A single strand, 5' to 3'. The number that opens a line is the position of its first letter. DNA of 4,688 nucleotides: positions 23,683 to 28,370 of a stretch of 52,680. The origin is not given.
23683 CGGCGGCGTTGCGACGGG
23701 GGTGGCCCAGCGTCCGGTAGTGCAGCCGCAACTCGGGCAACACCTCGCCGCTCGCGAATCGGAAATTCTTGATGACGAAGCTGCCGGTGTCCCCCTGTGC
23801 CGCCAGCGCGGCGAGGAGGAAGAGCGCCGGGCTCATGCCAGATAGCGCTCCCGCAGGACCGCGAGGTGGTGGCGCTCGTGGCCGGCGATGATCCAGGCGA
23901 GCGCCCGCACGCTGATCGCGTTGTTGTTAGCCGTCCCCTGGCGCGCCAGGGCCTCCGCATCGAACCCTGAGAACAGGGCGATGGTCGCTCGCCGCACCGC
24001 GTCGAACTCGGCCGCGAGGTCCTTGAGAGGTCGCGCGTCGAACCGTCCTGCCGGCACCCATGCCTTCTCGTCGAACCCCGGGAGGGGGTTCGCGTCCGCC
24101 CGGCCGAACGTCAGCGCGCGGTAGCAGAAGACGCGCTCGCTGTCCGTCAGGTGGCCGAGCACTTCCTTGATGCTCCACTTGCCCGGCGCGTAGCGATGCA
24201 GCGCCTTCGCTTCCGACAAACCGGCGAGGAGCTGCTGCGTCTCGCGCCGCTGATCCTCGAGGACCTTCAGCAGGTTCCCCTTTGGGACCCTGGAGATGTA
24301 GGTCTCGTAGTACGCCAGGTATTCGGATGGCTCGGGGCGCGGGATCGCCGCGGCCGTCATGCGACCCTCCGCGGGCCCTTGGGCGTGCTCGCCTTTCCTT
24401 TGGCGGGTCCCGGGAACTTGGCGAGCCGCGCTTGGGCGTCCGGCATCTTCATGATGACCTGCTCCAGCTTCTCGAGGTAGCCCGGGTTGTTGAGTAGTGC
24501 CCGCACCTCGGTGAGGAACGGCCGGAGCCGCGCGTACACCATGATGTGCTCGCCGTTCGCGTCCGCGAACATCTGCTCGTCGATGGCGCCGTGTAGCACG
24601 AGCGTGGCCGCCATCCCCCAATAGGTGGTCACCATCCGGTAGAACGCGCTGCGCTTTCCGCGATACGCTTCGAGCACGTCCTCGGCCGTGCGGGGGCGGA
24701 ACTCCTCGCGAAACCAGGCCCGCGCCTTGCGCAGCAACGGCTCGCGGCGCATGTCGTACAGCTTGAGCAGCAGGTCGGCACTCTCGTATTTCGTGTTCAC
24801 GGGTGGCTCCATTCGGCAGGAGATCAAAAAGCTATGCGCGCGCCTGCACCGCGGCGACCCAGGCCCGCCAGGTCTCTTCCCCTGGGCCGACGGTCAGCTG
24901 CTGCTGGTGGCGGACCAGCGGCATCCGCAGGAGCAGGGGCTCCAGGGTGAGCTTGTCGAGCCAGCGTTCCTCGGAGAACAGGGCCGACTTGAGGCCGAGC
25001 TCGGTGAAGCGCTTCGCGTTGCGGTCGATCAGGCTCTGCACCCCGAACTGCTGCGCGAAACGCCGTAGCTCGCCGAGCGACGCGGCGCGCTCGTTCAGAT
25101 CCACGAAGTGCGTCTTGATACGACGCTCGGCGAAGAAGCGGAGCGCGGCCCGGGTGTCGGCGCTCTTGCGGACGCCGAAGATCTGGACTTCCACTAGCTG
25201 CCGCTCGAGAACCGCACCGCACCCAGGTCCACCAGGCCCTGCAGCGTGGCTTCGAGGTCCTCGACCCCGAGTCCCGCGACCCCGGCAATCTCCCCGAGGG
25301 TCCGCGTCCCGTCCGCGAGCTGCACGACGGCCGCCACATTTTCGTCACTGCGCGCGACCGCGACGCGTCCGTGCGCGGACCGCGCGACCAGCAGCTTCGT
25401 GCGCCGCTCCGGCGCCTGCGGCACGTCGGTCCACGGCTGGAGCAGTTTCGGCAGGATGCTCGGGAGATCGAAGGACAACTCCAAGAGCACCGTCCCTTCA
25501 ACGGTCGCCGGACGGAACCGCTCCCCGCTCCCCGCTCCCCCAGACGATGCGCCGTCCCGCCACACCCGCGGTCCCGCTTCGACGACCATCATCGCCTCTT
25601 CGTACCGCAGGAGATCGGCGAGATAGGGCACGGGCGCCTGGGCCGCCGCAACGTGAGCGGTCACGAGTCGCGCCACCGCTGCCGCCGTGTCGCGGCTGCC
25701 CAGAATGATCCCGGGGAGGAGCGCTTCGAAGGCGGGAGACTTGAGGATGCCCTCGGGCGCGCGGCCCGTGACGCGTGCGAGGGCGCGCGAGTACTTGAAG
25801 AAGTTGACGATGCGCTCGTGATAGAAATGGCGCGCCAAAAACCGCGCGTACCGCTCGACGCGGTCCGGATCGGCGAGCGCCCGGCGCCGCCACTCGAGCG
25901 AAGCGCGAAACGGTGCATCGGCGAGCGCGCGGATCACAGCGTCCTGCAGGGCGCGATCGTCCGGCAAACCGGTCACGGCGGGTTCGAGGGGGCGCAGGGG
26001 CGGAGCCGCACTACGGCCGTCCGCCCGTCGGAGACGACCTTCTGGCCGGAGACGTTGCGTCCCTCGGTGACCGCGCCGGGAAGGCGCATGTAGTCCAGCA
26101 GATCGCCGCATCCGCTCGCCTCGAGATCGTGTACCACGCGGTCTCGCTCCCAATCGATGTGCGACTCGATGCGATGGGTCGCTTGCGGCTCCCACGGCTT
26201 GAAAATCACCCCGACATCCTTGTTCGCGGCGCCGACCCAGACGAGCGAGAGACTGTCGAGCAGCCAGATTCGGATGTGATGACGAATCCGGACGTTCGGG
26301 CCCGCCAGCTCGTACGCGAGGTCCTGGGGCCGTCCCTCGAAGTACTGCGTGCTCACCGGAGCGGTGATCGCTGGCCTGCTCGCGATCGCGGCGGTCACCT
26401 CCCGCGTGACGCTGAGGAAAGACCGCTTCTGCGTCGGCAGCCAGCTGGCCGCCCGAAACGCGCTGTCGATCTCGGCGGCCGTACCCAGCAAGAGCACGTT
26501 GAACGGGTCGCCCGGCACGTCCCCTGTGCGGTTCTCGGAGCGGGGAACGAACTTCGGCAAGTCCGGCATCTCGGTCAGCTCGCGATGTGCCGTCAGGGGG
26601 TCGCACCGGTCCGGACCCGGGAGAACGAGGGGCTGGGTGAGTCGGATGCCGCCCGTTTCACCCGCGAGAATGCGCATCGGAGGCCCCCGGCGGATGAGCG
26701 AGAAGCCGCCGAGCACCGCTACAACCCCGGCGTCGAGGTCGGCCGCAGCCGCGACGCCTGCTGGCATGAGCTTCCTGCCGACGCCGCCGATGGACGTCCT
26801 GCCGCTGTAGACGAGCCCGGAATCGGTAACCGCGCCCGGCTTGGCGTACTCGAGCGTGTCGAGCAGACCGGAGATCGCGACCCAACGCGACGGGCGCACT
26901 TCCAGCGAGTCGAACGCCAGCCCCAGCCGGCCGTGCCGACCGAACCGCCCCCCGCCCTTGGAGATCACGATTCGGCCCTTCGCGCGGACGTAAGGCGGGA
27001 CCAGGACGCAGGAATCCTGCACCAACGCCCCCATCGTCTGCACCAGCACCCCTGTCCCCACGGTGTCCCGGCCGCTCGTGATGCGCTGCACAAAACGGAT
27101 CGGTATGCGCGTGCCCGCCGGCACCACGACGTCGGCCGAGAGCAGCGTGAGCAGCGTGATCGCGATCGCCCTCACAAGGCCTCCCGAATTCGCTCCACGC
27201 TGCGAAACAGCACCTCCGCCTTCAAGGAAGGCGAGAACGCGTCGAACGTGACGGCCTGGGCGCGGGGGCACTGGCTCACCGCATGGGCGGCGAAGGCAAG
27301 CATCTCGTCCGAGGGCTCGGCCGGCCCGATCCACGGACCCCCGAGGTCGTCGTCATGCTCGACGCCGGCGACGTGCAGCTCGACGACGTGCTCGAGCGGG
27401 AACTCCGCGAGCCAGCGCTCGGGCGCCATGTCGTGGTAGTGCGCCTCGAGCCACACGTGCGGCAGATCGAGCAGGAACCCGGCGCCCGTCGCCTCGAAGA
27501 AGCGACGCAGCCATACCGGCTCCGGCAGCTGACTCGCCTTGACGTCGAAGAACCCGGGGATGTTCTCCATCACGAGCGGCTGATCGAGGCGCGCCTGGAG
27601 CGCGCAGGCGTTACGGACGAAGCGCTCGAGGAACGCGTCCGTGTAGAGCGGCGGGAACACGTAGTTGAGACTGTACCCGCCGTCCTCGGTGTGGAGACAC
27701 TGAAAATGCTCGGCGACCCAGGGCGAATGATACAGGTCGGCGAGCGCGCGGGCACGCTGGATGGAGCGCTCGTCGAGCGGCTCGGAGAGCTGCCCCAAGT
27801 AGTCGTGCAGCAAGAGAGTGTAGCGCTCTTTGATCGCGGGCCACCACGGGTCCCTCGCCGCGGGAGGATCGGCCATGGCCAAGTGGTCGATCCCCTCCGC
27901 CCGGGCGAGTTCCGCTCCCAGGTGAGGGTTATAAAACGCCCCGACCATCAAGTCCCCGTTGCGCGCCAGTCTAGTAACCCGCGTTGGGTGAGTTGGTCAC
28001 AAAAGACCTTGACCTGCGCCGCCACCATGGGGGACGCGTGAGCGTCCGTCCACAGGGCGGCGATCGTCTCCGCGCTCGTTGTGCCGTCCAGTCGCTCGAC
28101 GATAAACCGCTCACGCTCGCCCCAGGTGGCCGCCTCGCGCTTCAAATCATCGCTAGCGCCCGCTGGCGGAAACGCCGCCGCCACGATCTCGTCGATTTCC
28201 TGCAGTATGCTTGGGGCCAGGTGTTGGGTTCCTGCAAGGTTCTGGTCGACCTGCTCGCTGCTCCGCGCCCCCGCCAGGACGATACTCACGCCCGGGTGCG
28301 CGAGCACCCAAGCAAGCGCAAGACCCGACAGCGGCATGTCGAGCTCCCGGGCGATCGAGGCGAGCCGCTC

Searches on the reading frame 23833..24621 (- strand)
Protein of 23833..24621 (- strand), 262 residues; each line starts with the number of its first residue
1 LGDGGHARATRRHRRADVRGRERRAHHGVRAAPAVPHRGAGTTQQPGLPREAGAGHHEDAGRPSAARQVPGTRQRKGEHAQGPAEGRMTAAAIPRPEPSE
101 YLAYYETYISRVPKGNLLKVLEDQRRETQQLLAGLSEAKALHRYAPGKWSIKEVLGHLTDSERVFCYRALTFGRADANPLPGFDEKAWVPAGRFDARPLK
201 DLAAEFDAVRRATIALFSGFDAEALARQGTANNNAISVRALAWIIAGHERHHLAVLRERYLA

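Call 5: search_protein_families(library=pfam, proteins=[window:23833-24621:-], max_evalue=0.01)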
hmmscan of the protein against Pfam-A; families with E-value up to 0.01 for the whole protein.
window:23833-24621:- (262 aa): 3 families
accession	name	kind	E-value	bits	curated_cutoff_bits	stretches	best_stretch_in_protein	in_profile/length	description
PF12867.12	DinB_2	-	5.4e-27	95.2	24.8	1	121-255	2-127/128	DinB superfamily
PF04978.18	MST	-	4e-11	44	27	1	117-259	2-146/149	Mycothiol-S-transferase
PF05163.17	DinB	-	1.1e-05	25.8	23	1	116-252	7-134/165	DinB family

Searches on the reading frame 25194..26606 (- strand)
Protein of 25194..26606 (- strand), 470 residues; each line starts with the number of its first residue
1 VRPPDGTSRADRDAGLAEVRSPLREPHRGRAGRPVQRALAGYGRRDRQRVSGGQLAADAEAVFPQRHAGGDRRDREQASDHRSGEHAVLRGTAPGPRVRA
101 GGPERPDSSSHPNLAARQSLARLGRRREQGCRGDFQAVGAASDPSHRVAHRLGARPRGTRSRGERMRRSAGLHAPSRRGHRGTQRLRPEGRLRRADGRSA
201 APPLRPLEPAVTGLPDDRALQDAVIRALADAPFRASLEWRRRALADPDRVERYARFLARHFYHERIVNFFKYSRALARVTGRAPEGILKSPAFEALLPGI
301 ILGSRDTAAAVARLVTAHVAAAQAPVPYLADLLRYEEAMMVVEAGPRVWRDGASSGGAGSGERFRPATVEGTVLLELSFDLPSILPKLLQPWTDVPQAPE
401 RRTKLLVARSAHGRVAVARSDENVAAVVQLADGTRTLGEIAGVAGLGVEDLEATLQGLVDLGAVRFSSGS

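Call 5: search_protein_families(library=pfam, proteins=[window:25194-26606:-], max_evalue=0.01)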
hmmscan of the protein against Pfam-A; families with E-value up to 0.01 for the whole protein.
window:25194-26606:- (470 aa): 0 families

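Call 6: search_protein_families(library=ncbifam, proteins=[window:25194-26606:-], max_evalue=0.01)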
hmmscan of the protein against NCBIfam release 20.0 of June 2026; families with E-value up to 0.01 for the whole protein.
window:25194-26606:- (470 aa): 1 family
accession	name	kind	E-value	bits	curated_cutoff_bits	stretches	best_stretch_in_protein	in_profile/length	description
NF050149.1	RiPP_bind_ApyI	equivalog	9.3e-05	21.8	200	1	305-462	100-256/260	RiPP maturation protein ApyI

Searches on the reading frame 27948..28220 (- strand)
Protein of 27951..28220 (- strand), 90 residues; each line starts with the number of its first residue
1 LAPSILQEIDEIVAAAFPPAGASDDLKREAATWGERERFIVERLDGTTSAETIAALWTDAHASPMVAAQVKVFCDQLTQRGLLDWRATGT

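Call 46: search_protein_families(library=pfam, alignment_id=A2, max_evalue=0.05)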
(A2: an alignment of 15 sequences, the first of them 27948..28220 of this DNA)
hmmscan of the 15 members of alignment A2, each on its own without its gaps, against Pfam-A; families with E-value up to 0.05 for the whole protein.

A. member 1, window:27948-28220:- (90 aa): 1 family
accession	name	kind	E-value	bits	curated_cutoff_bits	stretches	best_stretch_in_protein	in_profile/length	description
PF05402.18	PqqD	-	0.00057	20.6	23.4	1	39-83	21-67/67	Coenzyme PQQ synthesis protein D (PqqD)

B. families by the number of members that match (of 15 scanned): 2 families
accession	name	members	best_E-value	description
PF05402.18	PqqD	10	2.9e-05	Coenzyme PQQ synthesis protein D (PqqD)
PF08281.18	Sigma70_r4_2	1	0.028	Sigma-70, region 4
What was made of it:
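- On RRE (PqqD-like RiPP recognition element) on the aldo-keto reductase: PqqD is the only Pfam family hit, in 10/15 tails, but below the gathering score (call 46).
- A second enzyme, the AKR, carries its own PqqD-like tail (call 46).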

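Call 47: search_solved_structures(query=A2, max_evalue=1, show_alignments=2)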
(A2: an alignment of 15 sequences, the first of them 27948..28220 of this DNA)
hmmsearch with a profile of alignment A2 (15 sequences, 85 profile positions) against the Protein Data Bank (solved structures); distinct sequences matched with E-value up to 1: 13.
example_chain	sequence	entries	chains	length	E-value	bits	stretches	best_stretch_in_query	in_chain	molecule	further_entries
7vf3_B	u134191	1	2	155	0.19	15.1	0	45-80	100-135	Uteroglobin,PB1m7 peptide,Uteroglobin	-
7vg7_B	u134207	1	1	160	0.2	15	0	46-80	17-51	Uteroglobin,PB1m6A9 peptide,Uteroglobin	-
8rrh_A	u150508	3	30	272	0.39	14.1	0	24-80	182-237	Prohibitin 1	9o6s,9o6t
9unl_E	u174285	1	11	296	0.46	13.9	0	24-80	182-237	Prohibitin 1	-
6vt3_A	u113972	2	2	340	0.47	13.8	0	36-63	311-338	RNA Ligase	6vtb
6vt5_A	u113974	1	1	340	0.5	13.7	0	36-63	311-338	RNA Ligase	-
6vt9_A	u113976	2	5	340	0.5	13.7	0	36-63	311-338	RNA ligase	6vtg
6vt4_A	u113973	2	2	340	0.51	13.7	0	36-63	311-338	RNA Ligase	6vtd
5cot_A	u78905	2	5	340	0.51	13.7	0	36-63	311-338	Naegleria gruberi RNA ligase | RNA ligase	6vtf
6vt0_A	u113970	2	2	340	0.51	13.7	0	36-63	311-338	RNA Ligase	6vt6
5cou_A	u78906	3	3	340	0.53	13.7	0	36-63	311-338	Naegleria gruberi RNA ligase | RNA ligase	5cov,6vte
9o9z_A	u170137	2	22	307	0.54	13.6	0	24-80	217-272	Prohibitin 1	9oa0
6vt1_A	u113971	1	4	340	0.54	13.6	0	36-63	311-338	RNA Ligase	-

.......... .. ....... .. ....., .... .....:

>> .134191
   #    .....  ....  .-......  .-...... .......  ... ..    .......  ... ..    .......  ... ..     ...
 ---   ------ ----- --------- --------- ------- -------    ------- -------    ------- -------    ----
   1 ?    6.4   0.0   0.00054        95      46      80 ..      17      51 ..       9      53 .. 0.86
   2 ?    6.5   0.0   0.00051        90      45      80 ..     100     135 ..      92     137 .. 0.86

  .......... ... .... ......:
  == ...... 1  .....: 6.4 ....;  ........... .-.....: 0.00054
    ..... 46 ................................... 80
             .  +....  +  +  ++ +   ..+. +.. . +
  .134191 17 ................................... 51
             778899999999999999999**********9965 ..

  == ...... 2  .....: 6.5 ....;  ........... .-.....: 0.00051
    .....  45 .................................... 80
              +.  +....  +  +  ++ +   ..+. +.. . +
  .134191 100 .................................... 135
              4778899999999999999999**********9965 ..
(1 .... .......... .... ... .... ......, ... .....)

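Call 75: predict_structure(protein=window:27951-28220:-)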
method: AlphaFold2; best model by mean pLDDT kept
length: 90 residues; sequences in the alignment: 1
mean_pLDDT: 78.3   pTM: 0.68
mean pLDDT of the five models: 78.3, 75.5, 71.4, 67.6, 63.2
residues with pLDDT >= 90: 4; 70-90: 63; 50-70: 22; < 50: 1
segments of 3 or more residues with pLDDT < 50: none
pLDDT, mean of each block of 10 residues (from residue 1): 75 79 61 78 83 88 82 88 71
secondary structure, 60 per line:
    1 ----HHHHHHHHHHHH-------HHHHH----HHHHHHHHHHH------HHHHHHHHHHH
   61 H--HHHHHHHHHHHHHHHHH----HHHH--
elements in order: H5-16 H24-28 H33-43 H50-61 H64-80 H85-88

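Call 77: fold_search(model_id=the predicted structure, library=pdb)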
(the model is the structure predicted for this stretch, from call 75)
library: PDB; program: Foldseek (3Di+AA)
matches with E <= 10: 14; with E <= 0.001: 0
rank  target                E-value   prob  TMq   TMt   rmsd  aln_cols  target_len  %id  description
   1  3g2b                  2.6e+00  0.33  0.36  0.36   3.0        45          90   24  crystal structure of PqqD from xanthomonas campestris (released 2009-09-01)
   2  6ago_C                4.6e+00  0.04  0.26  0.16  12.0        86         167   13  Crystal structure of MRG15-ASH1L Histone methyltransferase complex (released 2019-03-13)
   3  2mp8_MODEL_1_A        5.1e+00  0.16  0.40  0.50   5.2        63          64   13  NMR structure of NKR-5-3B (released 2015-05-13)
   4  2jps_MODEL_1_A        5.1e+00  0.07  0.34  0.31  12.2       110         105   14  NAB2 N-terminal domain (released 2008-03-18)
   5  2iif_A                6.1e+00  0.07  0.33  0.19   7.0        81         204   14  single chain Integration Host Factor mutant protein (scIHF2-K45aE) in complex with DNA (released 2007-02-20)
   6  5l1a                  6.8e+00  0.07  0.34  0.30   8.3        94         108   16  Crystal structure of uncharacterized protein LPG2271 from Legionella pneumophila (released 2016-08-10)
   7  2iie_A                6.8e+00  0.06  0.30  0.18   7.1        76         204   14  single chain Integration Host Factor protein (scIHF2) in complex with DNA (released 2007-02-20)
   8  9ux7_C                7.2e+00  0.10  0.41  0.17   5.1        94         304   12  CryoEM Structure of LmuAB-DNA complex (released 2026-03-25)
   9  1abv                  7.2e+00  0.04  0.29  0.26   9.2       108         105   17  N-TERMINAL DOMAIN OF THE DELTA SUBUNIT OF THE F1F0-ATP SYNTHASE FROM ESCHERICHIA COLI, NMR, MINIMIZED AVERAGE STRUCTURE (released 1997-07-07)
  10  3wrp                  7.6e+00  0.04  0.33  0.31   7.8        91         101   20  FLEXIBILITY OF THE DNA-BINDING DOMAINS OF TRP REPRESSOR (released 1988-04-16)
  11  5t2p_A                8.0e+00  0.02  0.23  0.17  12.9        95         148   13  Hepatitis B virus core protein Y132A mutant in complex with sulfamoylbenzamide (SBA_R01) (released 2017-02-22)
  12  8b6h_DO               8.5e+00  0.02  0.20  0.06  11.2        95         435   17  Cryo-EM structure of cytochrome c oxidase dimer (complex IV) from respiratory supercomplex of Tetrahymena thermophila (released 2023-03-29)
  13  8hsc_R                9.0e+00  0.02  0.21  0.10  15.5       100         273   22  Gi bound Orphan GPR20 complex with Fab046 in ligand-free state (released 2023-03-08)
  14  8qbl_G                9.5e+00  0.06  0.34  0.27  10.0        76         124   18  Retron-Eco1 filament with inactive effector (E106A, 2 segments) (released 2024-06-05)
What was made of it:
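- On RRE (PqqD-like RiPP recognition element) on the aldo-keto reductase: The top Foldseek hit is PqqD 3G2B at E 2.6 (call 77).
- AKR tail: PqqD is the only Pfam family hit, in 10/15 tails (call 46), and PqqD 3G2B is the top structural match (call 77). The PqqD-like assignment of the AKR tail rests on sub-threshold hits (calls 46, 47, 77).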
